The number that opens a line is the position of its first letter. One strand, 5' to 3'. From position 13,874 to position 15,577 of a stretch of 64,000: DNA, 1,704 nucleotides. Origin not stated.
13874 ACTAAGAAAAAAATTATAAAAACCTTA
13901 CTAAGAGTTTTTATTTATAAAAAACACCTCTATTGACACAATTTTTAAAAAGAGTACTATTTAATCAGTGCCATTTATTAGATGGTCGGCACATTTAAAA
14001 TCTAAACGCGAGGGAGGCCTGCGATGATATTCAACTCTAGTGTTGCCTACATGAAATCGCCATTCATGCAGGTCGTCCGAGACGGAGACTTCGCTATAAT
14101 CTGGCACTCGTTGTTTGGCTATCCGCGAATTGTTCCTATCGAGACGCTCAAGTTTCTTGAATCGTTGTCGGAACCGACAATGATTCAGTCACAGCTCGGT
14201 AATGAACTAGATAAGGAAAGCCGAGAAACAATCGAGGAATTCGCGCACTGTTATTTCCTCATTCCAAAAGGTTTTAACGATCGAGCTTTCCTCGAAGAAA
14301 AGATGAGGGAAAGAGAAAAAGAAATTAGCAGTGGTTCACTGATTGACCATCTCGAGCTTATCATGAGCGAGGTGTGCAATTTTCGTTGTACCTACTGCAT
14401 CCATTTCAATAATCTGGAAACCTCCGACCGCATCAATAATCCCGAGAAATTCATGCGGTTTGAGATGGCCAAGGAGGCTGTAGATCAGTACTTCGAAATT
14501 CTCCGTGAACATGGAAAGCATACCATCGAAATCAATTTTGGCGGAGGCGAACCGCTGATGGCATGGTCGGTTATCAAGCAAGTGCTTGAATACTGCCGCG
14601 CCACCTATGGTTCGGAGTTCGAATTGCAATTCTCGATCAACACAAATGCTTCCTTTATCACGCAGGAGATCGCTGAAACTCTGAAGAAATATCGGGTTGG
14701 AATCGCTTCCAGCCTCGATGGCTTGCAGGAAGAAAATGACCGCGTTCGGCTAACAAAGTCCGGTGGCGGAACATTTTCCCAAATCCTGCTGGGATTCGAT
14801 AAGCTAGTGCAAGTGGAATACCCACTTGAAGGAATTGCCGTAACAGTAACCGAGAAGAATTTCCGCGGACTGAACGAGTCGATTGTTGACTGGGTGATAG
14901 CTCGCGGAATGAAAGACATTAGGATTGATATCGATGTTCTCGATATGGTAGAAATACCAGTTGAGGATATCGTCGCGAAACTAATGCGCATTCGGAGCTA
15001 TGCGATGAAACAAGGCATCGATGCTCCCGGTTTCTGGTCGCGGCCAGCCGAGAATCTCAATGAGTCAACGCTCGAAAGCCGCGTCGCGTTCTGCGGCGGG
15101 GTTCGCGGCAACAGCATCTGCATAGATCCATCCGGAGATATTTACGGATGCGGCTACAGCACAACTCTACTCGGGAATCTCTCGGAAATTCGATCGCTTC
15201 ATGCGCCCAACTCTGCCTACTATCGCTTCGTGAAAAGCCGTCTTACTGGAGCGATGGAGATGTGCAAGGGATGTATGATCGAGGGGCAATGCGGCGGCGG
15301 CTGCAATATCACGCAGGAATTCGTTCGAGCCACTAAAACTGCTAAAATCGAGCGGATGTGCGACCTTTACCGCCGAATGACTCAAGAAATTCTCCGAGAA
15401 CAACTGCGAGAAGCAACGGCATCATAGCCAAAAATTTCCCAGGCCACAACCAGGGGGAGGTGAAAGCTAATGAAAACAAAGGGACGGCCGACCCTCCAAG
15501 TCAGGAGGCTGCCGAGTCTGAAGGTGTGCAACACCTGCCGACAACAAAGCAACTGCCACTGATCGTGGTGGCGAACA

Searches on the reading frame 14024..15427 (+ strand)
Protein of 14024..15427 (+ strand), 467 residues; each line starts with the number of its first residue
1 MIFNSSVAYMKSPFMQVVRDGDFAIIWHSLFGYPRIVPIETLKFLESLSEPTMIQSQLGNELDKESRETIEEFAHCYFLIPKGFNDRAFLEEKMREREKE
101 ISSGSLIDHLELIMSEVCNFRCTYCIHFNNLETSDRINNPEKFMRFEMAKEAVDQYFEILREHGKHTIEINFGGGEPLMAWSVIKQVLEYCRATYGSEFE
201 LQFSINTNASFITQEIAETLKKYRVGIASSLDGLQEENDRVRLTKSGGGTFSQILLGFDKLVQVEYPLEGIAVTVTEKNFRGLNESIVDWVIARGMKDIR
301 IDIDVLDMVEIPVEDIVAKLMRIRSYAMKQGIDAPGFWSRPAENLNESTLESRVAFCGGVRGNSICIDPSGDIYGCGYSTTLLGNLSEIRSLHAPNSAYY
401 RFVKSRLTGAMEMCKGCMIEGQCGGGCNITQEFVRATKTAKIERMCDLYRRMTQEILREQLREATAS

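Call 8: search_protein_families(library=ncbifam, proteins=[window:14024-15427:+], max_evalue=0.01)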
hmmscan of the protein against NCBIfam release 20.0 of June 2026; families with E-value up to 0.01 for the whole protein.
window:14024-15427:+ (467 aa): 65 families (the best 25 are shown)
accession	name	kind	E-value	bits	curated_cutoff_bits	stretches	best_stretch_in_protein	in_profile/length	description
NF047865.1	rSAM_PapB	equivalog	2.6e-44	151.8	340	1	109-434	4-323/330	PapB family radical SAM/SPASM ranthipeptide maturase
TIGR03906.1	quino_hemo_SAM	equivalog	2.3e-30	105.7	453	1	67-263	61-243/467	quinohemoprotein amine dehydrogenase maturation protein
TIGR04064.1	rSAM_nif11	equivalog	2.4e-30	105.7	518.7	2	95-264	65-227/459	nif11-like peptide radical SAM maturase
NF040492.1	not_ScfB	exception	2.1e-29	102.7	855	1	102-448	89-436/450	ScfB-related radical SAM/SPASM orphan maturase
TIGR03974.1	rSAM_six_Cys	equivalog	6e-29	101.2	425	1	72-451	58-440/451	thioether cross-link-forming SCIFF peptide maturase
TIGR04068.1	rSAM_ocin_clost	equivalog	1.3e-28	100.2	500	1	70-260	44-231/462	Cys-rich peptide radical SAM maturase CcpM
TIGR03942.1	sulfatase_rSAM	equivalog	7.1e-28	97.7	349.45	2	114-271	7-158/363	anaerobic sulfatase maturase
TIGR03978.1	rSAM_paired_1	equivalog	8e-27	94.1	370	1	71-299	47-265/466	His-Xaa-Ser system radical SAM maturase HxsB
NF035951.1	rSAM_RumMC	equivalog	2.4e-26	92.5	720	1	61-263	61-261/510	RumMC family radical SAM sactipeptide maturase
NF038107.1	rSAM_NF038107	equivalog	3.3e-26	92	600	1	60-429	41-402/444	Cys-every-fifth radical SAM/SPASM peptide maturase CefB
NF041298.1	rSAM_mat_DynA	equivalog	3.9e-24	85.3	450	2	116-286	9-170/356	dynobactin maturation radical SAM/SPASM protein DynA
NF041707.1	rSAM_YhhB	equivalog_domain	3.9e-24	85.2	445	1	117-263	11-154/369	cyclophane-forming radical SAM/SPASM peptide maturase YhhB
TIGR04163.1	rSAM_cobopep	equivalog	2.4e-22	79.3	375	2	115-294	71-238/428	peptide-modifying radical SAM enzyme CbpB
TIGR04463.1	rSAM_vs_C_rich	equivalog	9.8e-22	77.3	525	1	68-437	46-402/438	TIGR04463 family radical SAM/SPASM RiPP maturase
TIGR04136.1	rSAM_FibroRumin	equivalog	2.4e-21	76.1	400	1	103-446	86-439/458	FibroRumin system radical SAM peptide maturase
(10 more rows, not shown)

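Call 9: search_protein_families(library=pfam, proteins=[window:14024-15427:+], max_evalue=0.01)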
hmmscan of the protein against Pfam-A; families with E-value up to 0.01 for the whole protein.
window:14024-15427:+ (467 aa): 3 families
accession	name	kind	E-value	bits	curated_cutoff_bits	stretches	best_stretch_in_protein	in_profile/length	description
PF04055.27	Radical_SAM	-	6.1e-16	59.5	29.5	1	113-270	2-146/166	Radical SAM superfamily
PF13353.11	Fer4_12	-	1.8e-05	25.5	22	1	117-233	14-119/137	4Fe-4S single cluster domain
PF13186.11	SPASM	-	0.0056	17.4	21.5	0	359-417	2-66/67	Iron-sulfur cluster-binding domain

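Call 13: find_related_loci(query=window:14024-15427:+, collection=genome_contigs, flank=5000)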
Query window:14024-15427:+ (467 aa) in genome_contigs; peptide patterns used: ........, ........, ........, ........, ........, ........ (x = any residue, [..] = any of these).
60 stretches matched a pattern; 19 encode a relative of the query (tblastn E <= 1e-3); 19 distinct loci.
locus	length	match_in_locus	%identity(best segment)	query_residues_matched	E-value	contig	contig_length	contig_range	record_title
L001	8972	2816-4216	80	1-467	0e+0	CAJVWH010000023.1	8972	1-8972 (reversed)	TPA_asm: uncultured bacterium isolate DRR093004_bin.40_MetaBAT_v2.12.1_MAG genome assembly, contig: NODE_4286_length_897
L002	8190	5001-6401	77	1-467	0e+0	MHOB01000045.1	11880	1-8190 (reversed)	MAG: Candidatus Ryanbacteria bacterium RIFCSPLOWO2_12_FULL_47_9c rifcsplowo2_12_scaffold_31774, whole genome shotgun seq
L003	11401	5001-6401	76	1-467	0e+0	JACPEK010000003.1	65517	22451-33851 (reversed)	MAG: Candidatus Brennerbacteria bacterium isolate NC_groundwater_333_Ag_B-0.1um_54_13 GD18-4_B1_scaffold_479377, whole g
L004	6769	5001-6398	77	1-466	0e+0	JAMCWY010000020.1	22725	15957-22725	MAG: Patescibacteria group bacterium isolate FK_Sedi_B_Bin.466 NODE_7552_length_22725_cov_6.617, whole genome shotgun se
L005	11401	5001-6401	77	1-467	0e+0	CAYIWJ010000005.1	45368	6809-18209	MAG TPA_asm: uncultured Candidatus Saccharibacteria bacterium isolate ERP119705_co3_785 genome assembly, contig: NODE_70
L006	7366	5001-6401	76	1-467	0e+0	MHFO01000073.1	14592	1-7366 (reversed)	MAG: Omnitrophica bacterium RIFCSPLOWO2_01_FULL_50_24 rifcsplowo2_01_scaffold_63752, whole genome shotgun sequence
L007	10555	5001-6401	76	1-467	0e+0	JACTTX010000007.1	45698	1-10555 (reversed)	MAG: Candidatus Magasanikiibacteriota bacterium isolate B4_bin.18 scaffold_241, whole genome shotgun sequence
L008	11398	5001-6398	75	1-466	0e+0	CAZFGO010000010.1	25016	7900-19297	MAG TPA_asm: uncultured Gammaproteobacteria bacterium isolate SRP093762_co1_14 genome assembly, contig: NODE_1195_length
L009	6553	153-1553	75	1-467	0e+0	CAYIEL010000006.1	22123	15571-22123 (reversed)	MAG TPA_asm: uncultured Candidatus Saccharibacteria bacterium isolate ERP119705_co18_447 genome assembly, contig: NODE_2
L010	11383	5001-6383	75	4-464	0e+0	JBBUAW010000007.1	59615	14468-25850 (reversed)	MAG: Patescibacteria group bacterium isolate H43-bin015_1 H43_bin015_1_000000000007, whole genome shotgun sequence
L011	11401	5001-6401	72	1-467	0e+0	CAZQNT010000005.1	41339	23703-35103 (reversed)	MAG TPA_asm: uncultured Gammaproteobacteria bacterium isolate SRP090828_co2_74 genome assembly, contig: NODE_320_length_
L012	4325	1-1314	79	30-467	0e+0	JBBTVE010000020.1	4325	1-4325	MAG: Patescibacteria group bacterium isolate H52-bin098_1 H52_bin098_1_000000000020, whole genome shotgun sequence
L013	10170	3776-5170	70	2-466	0e+0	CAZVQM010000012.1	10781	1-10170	MAG TPA_asm: uncultured Candidatus Saccharibacteria bacterium isolate SRP050083_co1_421 genome assembly, contig: NODE_28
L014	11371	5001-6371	67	10-467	0e+0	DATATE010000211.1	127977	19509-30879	MAG TPA_asm: Pseudonocardiaceae bacterium isolate SMAG_U5538 k141_1936443, whole genome shotgun sequence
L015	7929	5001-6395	63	3-466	0e+0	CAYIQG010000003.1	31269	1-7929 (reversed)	MAG TPA_asm: uncultured Candidatus Saccharibacteria bacterium isolate ERP119705_co3_300 genome assembly, contig: NODE_15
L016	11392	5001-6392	57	1-465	0e+0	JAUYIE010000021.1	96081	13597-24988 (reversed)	MAG: bacterium isolate C24_maxbin.235 C24_k141_72024, whole genome shotgun sequence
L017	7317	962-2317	54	10-464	6e-177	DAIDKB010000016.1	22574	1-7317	MAG TPA_asm: bacterium isolate clean398 k141_1395975, whole genome shotgun sequence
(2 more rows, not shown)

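Call 14: find_homologous_proteins(query=window:14024-15427:+)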
Query window:14024-15427:+ (467 aa): 397 proteins with E <= 0.001 among 4773 candidates; the best 120 are listed.
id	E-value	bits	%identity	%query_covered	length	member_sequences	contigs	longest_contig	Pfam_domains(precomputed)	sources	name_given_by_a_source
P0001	5.4e-279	943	100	89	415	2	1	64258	PF04055.28,PF13353.12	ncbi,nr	ncbi:MAG: radical SAM protein [Patescibacteria group bacterium]|nr:radical SAM protein [Patescibacte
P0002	1.6e-250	850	78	100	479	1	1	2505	PF04055.28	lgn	-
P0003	1.9e-250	849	78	100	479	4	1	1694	PF04055.28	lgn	-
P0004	5.2e-250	848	78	100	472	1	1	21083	PF04055.28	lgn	-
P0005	1.4e-249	846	77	100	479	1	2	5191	PF04055.28,PF13353.12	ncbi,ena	-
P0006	7.0e-249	844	77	100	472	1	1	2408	PF04055.28,PF13353.12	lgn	-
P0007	1.8e-248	843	77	100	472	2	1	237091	PF04055.28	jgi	jgi:uncharacterized protein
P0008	2.6e-248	842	77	100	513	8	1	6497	PF04055.28,PF13353.12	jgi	jgi:uncharacterized protein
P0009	3.3e-248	842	76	100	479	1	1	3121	PF04055.28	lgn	-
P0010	8.4e-248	841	77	100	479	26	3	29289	PF04055.28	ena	-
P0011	1.5e-247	840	77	100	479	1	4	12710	PF04055.28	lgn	-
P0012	2.4e-247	839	77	100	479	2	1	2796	PF04055.28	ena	-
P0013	3.2e-247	839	77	100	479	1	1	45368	PF04055.28,PF13353.12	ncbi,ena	-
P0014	3.5e-247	839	77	100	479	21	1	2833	PF04055.28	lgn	-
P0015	6.0e-247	838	77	100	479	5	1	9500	PF04055.28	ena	-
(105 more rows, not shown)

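Call 23: search_solved_structures(query=window:14024-15427:+, max_evalue=0.001)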
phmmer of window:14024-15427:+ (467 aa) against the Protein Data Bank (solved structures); distinct sequences matched with E-value up to 0.001: 5.
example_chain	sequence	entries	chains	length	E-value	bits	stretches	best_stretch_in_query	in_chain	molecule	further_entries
8vpo_A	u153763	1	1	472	1.9e-36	129.1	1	12-458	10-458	Radical SAM core domain-containing protein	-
5wgg_A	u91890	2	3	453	4.1e-20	75.2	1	88-431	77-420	Radical SAM domain protein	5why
4k37_A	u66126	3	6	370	9.3e-10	41.1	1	115-451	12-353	Anaerobic sulfatase-maturating enzyme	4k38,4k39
4k36_A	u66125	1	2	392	1.1e-09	40.8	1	115-451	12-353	Anaerobic sulfatase-maturating enzyme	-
9gm3_A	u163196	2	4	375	3.4e-09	39.2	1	115-265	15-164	ChlB radical SAM domain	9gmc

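Call 25: search_solved_structures(query=window:14024-15427:+, max_evalue=1e-30, show_alignments=1)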
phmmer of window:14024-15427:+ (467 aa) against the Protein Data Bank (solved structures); distinct sequences matched with E-value up to 1e-30: 1.
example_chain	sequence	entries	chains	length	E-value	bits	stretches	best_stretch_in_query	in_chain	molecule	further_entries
8vpo_A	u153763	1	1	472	1.9e-36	129.1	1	12-458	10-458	Radical SAM core domain-containing protein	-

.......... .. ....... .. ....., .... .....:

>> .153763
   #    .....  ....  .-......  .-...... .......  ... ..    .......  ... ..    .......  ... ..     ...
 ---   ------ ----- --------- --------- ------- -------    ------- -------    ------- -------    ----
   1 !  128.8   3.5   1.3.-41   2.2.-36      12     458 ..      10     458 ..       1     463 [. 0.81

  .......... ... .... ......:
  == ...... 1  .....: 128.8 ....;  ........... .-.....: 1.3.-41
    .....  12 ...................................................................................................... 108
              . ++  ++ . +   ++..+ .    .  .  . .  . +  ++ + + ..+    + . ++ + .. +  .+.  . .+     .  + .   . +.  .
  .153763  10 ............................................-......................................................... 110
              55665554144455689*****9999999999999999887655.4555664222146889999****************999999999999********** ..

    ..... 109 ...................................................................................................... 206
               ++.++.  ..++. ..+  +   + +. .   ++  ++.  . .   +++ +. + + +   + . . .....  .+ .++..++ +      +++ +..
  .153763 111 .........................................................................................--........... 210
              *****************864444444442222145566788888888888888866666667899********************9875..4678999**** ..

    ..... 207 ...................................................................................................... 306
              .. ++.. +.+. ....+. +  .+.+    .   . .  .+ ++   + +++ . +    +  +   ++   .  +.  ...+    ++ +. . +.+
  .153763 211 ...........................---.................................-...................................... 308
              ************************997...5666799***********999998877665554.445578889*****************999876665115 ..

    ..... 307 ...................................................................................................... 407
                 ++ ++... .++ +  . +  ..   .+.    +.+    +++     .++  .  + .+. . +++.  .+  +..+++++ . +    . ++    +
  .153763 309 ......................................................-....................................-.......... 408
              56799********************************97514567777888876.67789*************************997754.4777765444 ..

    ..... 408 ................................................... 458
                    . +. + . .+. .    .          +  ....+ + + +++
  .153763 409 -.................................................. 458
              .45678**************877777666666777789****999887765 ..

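Call 34: find_homologous_proteins(query=A2, max_evalue=10)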
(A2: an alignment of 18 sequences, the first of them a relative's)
Query A2 (18 sequences) (47 aa, profile of the alignment): 29 proteins with E <= 10 among 220 candidates.
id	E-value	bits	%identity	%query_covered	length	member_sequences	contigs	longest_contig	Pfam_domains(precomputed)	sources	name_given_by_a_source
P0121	2.1e-15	74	65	66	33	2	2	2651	-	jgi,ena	-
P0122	3.0e-15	74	61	66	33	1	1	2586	-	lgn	-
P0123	3.4e-15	74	58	66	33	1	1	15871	-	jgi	jgi:hypothetical protein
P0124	3.7e-15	73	58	66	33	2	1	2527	-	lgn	-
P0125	4.3e-15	73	59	57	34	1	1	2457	-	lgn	-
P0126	4.9e-15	73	61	66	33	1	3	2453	-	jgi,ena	-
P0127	5.0e-15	73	56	53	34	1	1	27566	-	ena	-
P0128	2.6e-14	71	58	66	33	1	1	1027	-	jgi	jgi:hypothetical protein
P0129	3.2e-14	70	58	66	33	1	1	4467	-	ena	-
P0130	3.7e-14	70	68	53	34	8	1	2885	-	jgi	jgi:hypothetical protein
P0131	5.2e-14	70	58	66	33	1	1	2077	-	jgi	jgi:hypothetical protein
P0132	1.0e-13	69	60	53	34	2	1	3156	-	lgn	-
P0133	1.8e-13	68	55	66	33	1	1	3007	-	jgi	jgi:hypothetical protein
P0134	1.9e-13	68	51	66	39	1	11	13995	-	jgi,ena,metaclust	metaclust:\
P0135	1.2e-10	59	73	55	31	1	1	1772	-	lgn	-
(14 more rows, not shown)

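Call 41: search_protein_families(library=pfam, proteins=[L007:6610-7329:+, L016:6563-7285:+, L014:6569-7327:+, L017:2527-3258:+], max_evalue=0.01)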
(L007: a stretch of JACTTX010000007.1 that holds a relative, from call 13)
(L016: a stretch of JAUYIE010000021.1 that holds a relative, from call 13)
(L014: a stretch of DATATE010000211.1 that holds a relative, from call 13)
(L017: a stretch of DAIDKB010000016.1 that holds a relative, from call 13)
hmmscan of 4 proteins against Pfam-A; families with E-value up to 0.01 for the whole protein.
L007:6610-7329:+ (239 aa): 4 families
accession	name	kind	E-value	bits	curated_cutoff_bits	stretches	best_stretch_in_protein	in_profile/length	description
PF18765.7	Polbeta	-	2.1e-08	34.7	26.9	1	11-105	2-91/93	Polymerase beta, Nucleotidyltransferase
PF01909.29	NTP_transf_2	-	2.7e-08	34.5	21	1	12-76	4-79/93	Nucleotidyltransferase domain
PF04439.18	Adenyl_transf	-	0.00011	21.9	22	1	3-57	2-58/279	Streptomycin adenylyltransferase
PF22600.2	MTPAP-like_central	-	0.00025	21.6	27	1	6-94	23-87/139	Poly(A) RNA polymerase, mitochondrial-like, central palm domain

L016:6563-7285:+ (240 aa): 2 families
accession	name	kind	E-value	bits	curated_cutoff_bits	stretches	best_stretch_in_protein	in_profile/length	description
PF18765.7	Polbeta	-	4.4e-07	30.4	26.9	1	14-57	5-48/93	Polymerase beta, Nucleotidyltransferase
PF01909.29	NTP_transf_2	-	9.4e-07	29.6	21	1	17-54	13-46/93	Nucleotidyltransferase domain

L014:6569-7327:+ (252 aa): 3 families
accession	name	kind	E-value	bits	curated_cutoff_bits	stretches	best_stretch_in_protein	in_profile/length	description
PF01909.29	NTP_transf_2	-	3.1e-08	34.3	21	1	21-77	12-47/93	Nucleotidyltransferase domain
PF18765.7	Polbeta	-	7.7e-06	26.4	26.9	1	23-71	11-58/93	Polymerase beta, Nucleotidyltransferase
PF20879.2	SidM_N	-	0.00037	20.3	27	1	20-172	54-194/285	SidM, N-terminal domain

L017:2527-3258:+ (243 aa): 1 family
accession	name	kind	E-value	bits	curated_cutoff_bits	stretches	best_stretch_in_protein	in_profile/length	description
PF18765.7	Polbeta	-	1.7e-05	25.4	26.9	1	17-67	6-57/93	Polymerase beta, Nucleotidyltransferase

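Call 43: find_related_loci(query=window:14024-15427:+, collection=viral_contigs, flank=5000)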
Query window:14024-15427:+ (467 aa) in viral_contigs; peptide patterns used: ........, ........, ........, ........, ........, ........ (x = any residue, [..] = any of these).
2 stretches matched a pattern, but none encodes a relative of the query by tblastn (E <= 1e-3).

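Call 61: predict_structure(alignment_id=A4)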
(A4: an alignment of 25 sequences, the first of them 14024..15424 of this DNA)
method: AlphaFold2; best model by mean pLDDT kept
length: 467 residues; sequences in the alignment: 25
mean_pLDDT: 74.6   pTM: 0.76
mean pLDDT of the five models: 74.6, 70.3, 69.2, 65.0, 58.1
residues with pLDDT >= 90: 116; 70-90: 214; 50-70: 50; < 50: 87
segments of 3 or more residues with pLDDT < 50: 119-138, 231-233, 241-248, 338-362, 409-438
pLDDT, mean of each block of 10 residues (from residue 1): 87 88 85 82 93 86 86 91 85 72 78 72 38 45 90 93 88 82 97 96 85 94 82 52 49 84 89 74 87 86 69 88 92 62 26 31 72 69 85 83 63 46 39 47 68 80 78
secondary structure, 60 per line:
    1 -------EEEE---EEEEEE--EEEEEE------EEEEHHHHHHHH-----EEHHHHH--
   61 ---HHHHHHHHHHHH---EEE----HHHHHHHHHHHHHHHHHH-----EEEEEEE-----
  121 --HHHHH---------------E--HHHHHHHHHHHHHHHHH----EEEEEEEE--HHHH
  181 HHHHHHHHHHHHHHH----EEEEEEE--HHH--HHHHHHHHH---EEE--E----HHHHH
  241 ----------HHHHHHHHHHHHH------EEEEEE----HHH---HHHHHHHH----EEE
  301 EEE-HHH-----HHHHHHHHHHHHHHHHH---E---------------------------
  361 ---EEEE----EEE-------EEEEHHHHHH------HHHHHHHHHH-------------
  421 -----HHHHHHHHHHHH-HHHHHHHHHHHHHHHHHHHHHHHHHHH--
elements in order: E8-11 E15-20 E23-28 E35-38 H39-46 H54-58 H64-75 E79-81 H86-103 E109-115 H123-127 H146-162 E167-174 H177-195 E200-206 H214-222 E226-228 H236-240 H251-263 E270-275 H286-293 E298-303 H313-329 E364-367 E372-374 E382-385 H386-391 H398-407 H426-437 H439-465

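Call 64: fold_search(model_id=the predicted structure, library=pdb)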
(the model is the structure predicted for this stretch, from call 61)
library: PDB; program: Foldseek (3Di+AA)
matches with E <= 10: 1302; with E <= 0.001: 28
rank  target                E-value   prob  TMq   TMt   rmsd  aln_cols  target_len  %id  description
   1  8vpo                  6.8e-25  1.00  0.73  0.76   5.0       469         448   21  X-Ray Crystal Structure of TigE from Paramaledivibacter caminithermalis (released 2024-02-07)
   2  5why_B                1.3e-13  1.00  0.56  0.61  10.8       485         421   19  Structural Insights into Thioether Bond Formation in the Biosynthesis of Sactipeptides (released 2017-07-26)
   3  5why_A                1.9e-13  1.00  0.58  0.63   9.1       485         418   19  Structural Insights into Thioether Bond Formation in the Biosynthesis of Sactipeptides (released 2017-07-26)
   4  5wgg_A                1.4e-12  1.00  0.53  0.56  11.0       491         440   19  Structural Insights into Thioether Bond Formation in the Biosynthesis of Sactipeptides (released 2017-07-26)
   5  9gmc_C                1.1e-10  1.00  0.56  0.69   5.1       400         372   14  Crystal structure of the complex formed between the radical SAM protein ChlB and the R3A mutant of ChlA (released 2025-06-25)
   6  9gmc_A                1.2e-10  1.00  0.56  0.69   5.1       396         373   15  Crystal structure of the complex formed between the radical SAM protein ChlB and the R3A mutant of ChlA (released 2025-06-25)
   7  9gm3_C                4.3e-10  1.00  0.58  0.70   4.9       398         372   14  Crystal structure of the complex formed between the radical SAM protein ChlB and the leader region of its precursor su (released 2025-06-25)
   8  4k38_A                7.8e-10  1.00  0.50  0.62   7.6       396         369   18  Native anSMEcpe with bound AdoMet and Kp18Cys peptide (released 2013-05-08)
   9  4k36_A                8.3e-10  1.00  0.52  0.62   8.3       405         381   19  His6 tagged anSMEcpe with bound AdoMet (released 2013-05-08)
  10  4k39_A                1.3e-09  1.00  0.51  0.63   7.2       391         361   18  Native anSMEcpe with bound AdoMet and Cp18Cys peptide (released 2013-05-08)
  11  9gm3_A                1.4e-09  1.00  0.58  0.70   4.8       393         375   14  Crystal structure of the complex formed between the radical SAM protein ChlB and the leader region of its precursor su (released 2025-06-25)
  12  4k37_A                2.5e-09  1.00  0.52  0.66   7.6       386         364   17  Native anSMEcpe with bound AdoMet (released 2013-05-08)
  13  4k38_B                2.7e-09  1.00  0.50  0.62   7.5       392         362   17  Native anSMEcpe with bound AdoMet and Kp18Cys peptide (released 2013-05-08)
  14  4k36_B                3.1e-09  1.00  0.50  0.63   7.2       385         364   17  His6 tagged anSMEcpe with bound AdoMet (released 2013-05-08)
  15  4k39_B                7.2e-09  1.00  0.49  0.62   7.3       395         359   18  Native anSMEcpe with bound AdoMet and Cp18Cys peptide (released 2013-05-08)
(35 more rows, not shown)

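Call 65: search_protein_families(library=padloc, proteins=[window:14024-15427:+, L007:6610-7329:+], max_evalue=0.001)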
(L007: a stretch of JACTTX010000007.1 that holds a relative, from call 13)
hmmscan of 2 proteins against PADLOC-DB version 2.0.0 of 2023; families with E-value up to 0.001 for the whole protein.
window:14024-15427:+ (467 aa): 3 families
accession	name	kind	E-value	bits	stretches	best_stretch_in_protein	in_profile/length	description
PDLC02903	pVip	-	1.3e-16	58.8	1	113-240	5-109/257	Viperins not associated with kinases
PDLC02904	pVip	-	4.5e-11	40.8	1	114-240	9-116/262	Viperins associated with kinases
PDLC02905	pVip-kinase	-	9.2e-05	19.9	1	102-239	176-299/474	Viperin-kinase fusion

L007:6610-7329:+ (239 aa): 8 families
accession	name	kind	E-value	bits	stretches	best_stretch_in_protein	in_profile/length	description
PDLC04907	PDC-S09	-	3.1e-08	31.7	1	3-72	8-78/114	-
PDLC04903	PDC-S09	-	3.8e-08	31.6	1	4-62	6-66/108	-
PDLC04906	PDC-S09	-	4.8e-07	28.1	1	3-54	5-57/98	-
PDLC04904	PDC-S09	-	9.3e-06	23.8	1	10-52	13-55/104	-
PDLC04905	PDC-S09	-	1.6e-05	23.2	1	9-53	8-53/101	-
PDLC04902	PDC-S09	-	1.7e-05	23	1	11-52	10-51/97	-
PDLC04778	PDC-M70A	-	0.00029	18.3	0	12-52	39-77/355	-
PDLC04369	PDC-M05A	-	0.00096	16.8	0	22-51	103-132/201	-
